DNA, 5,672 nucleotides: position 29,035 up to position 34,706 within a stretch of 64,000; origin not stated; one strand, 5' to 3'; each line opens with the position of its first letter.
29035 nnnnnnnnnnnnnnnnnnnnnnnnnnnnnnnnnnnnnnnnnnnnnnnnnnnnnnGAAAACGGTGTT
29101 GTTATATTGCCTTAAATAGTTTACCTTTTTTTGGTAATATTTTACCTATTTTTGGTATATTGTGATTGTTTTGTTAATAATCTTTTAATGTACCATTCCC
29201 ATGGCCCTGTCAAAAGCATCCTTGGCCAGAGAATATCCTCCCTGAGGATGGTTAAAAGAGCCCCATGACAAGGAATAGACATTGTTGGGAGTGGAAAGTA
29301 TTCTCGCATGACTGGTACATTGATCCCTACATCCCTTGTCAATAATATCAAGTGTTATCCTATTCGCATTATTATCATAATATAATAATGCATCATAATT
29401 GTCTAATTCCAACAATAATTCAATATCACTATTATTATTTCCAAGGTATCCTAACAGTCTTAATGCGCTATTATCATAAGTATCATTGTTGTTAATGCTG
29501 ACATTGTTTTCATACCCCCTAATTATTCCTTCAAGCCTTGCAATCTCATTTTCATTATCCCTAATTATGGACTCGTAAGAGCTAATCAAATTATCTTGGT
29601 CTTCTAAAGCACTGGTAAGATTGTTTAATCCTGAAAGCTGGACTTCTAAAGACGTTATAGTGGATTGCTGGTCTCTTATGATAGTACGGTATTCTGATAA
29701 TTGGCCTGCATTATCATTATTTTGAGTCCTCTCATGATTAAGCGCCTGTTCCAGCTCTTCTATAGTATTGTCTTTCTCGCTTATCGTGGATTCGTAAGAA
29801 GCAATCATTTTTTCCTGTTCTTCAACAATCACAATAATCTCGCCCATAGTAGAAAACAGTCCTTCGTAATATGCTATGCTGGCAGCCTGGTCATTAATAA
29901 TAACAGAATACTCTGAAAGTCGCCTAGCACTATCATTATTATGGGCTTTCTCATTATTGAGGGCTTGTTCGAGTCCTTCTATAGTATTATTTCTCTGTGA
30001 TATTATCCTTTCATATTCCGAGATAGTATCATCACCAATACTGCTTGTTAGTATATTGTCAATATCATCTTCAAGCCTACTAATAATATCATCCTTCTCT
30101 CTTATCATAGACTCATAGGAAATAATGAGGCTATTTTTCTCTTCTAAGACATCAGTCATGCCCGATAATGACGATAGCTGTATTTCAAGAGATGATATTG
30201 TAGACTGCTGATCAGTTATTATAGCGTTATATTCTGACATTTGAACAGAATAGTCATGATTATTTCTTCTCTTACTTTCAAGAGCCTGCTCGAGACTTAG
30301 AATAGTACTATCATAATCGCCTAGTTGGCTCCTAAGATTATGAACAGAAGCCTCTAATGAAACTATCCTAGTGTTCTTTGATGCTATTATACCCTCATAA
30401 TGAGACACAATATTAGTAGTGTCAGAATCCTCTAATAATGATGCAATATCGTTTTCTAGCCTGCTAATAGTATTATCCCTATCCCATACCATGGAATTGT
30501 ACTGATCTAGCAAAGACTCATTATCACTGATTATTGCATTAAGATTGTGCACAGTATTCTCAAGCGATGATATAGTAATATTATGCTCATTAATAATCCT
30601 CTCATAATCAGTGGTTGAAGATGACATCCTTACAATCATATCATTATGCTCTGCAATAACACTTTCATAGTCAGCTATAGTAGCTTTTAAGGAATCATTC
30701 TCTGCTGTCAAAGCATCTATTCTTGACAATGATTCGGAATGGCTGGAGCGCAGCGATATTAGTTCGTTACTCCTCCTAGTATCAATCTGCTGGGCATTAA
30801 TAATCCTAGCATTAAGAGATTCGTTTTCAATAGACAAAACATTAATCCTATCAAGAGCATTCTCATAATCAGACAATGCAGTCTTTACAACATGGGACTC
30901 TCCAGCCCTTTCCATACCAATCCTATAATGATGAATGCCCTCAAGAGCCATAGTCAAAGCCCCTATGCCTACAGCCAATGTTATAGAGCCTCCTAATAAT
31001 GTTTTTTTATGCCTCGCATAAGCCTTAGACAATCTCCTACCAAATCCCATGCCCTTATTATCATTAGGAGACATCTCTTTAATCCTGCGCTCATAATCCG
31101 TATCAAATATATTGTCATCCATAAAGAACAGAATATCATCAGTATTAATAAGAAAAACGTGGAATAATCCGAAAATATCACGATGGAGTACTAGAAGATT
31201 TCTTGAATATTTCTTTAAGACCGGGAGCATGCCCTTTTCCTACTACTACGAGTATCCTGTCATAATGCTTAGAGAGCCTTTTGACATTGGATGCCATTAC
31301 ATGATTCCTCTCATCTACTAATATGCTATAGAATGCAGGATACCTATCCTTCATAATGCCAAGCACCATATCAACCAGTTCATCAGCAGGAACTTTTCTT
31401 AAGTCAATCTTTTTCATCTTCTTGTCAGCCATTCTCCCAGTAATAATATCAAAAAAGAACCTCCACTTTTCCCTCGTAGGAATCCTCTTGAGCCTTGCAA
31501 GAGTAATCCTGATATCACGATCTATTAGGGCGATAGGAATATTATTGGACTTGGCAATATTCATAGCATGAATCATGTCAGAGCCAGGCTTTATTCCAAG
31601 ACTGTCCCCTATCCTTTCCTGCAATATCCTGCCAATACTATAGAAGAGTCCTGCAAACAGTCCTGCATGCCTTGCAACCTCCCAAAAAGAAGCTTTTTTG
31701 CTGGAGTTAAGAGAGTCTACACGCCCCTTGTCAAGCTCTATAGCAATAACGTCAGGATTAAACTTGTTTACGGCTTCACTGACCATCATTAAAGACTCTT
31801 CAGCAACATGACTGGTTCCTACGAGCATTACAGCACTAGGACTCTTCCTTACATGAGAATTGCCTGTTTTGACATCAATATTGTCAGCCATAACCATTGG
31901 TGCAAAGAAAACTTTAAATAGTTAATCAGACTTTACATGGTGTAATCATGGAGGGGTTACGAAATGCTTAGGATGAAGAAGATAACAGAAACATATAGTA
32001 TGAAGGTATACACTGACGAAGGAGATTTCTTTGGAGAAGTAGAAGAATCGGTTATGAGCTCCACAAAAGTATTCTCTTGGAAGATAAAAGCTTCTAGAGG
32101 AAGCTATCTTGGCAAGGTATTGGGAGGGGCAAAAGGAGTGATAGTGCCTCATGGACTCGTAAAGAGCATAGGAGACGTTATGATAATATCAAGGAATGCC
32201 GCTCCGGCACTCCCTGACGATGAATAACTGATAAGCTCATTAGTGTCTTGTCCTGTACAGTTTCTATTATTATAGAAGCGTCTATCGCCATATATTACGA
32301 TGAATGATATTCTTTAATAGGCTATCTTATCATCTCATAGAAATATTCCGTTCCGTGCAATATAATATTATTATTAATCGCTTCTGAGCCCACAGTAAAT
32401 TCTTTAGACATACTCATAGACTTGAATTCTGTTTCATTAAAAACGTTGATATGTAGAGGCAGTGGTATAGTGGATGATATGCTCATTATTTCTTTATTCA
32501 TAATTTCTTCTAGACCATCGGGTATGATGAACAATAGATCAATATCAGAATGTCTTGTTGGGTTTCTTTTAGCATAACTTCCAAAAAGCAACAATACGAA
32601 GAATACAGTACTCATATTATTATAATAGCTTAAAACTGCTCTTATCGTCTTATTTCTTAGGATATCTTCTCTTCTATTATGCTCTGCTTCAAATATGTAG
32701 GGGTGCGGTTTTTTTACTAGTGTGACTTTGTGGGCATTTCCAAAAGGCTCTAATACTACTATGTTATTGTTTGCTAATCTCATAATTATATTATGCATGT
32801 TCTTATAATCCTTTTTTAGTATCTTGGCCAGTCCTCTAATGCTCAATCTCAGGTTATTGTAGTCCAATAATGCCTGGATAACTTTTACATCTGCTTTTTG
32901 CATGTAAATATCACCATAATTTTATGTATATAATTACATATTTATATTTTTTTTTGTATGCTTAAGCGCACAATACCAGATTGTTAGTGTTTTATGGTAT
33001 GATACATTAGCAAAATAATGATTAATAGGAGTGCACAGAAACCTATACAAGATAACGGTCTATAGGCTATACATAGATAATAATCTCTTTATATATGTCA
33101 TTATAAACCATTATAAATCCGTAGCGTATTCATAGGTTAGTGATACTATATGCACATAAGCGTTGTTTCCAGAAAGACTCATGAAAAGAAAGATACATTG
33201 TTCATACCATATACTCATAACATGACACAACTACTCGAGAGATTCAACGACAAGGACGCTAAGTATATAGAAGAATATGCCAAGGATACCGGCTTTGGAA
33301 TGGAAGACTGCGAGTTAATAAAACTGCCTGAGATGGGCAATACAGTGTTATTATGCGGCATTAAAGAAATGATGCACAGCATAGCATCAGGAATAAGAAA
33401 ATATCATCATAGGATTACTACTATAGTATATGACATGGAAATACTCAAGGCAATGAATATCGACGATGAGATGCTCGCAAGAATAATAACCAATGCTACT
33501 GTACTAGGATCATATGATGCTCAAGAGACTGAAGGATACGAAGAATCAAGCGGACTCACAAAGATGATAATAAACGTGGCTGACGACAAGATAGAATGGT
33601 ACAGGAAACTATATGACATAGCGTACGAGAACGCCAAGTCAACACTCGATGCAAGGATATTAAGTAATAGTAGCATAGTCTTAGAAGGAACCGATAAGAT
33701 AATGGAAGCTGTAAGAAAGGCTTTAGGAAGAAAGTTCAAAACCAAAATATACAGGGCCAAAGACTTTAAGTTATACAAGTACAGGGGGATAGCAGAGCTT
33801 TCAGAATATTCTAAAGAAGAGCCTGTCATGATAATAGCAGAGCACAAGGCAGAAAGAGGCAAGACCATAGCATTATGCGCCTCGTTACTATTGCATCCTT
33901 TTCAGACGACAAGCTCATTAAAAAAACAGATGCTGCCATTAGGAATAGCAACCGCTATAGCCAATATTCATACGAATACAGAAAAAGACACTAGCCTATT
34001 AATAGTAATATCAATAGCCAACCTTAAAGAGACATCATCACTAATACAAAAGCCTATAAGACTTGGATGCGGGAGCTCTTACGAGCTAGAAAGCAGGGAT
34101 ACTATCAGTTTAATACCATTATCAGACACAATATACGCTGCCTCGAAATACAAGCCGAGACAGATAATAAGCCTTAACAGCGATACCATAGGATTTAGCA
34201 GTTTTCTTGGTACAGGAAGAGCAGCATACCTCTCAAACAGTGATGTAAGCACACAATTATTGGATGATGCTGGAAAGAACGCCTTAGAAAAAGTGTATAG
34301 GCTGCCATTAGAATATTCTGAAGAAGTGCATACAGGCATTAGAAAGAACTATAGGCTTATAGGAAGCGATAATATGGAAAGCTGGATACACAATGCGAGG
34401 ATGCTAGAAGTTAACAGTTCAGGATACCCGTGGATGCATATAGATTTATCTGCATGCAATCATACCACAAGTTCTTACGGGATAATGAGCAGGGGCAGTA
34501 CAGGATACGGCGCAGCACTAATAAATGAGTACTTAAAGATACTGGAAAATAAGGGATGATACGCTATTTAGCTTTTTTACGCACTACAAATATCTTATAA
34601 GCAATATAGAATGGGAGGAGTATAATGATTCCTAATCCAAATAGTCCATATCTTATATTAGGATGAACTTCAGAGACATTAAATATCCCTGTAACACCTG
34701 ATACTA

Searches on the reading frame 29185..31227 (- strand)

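Call 28: search_protein_families(library=pfam, proteins=[window:29185-31227:-], max_evalue=0.00001)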
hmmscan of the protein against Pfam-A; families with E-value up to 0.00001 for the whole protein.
window:29185-31227:- (680 aa): 2 families
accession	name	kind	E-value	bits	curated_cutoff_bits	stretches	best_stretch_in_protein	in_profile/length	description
PF08614.16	ATG16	-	2e-08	35.1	33.7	0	285-366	101-182/200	Autophagy protein 16 (ATG16)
PF19220.6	Rod_CreS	-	8.5e-06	25.5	100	0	204-359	7-163/359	Crescentin, rod domain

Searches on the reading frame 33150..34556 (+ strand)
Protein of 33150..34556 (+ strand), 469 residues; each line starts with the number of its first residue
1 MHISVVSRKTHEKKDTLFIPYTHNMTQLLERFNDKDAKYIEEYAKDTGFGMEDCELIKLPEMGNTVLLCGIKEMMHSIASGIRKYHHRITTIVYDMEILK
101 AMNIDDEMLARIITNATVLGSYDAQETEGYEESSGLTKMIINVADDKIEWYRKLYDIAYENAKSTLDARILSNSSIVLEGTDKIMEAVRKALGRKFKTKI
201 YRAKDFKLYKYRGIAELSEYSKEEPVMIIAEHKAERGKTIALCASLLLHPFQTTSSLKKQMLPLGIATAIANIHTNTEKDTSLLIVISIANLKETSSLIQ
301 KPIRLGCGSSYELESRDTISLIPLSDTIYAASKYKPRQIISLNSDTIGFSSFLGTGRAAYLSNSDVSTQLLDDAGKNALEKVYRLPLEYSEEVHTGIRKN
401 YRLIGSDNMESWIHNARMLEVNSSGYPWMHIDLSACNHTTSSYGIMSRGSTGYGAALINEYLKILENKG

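Call 28: search_protein_families(library=pfam, proteins=[window:33150-34556:+], max_evalue=0.00001)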
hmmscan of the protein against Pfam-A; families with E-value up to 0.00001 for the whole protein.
window:33150-34556:+ (469 aa): 1 family
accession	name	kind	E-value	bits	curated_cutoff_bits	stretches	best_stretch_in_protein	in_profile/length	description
PF00883.26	Peptidase_M17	-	2.2e-16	60.5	25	1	181-458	16-309/310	Cytosol aminopeptidase family, catalytic domain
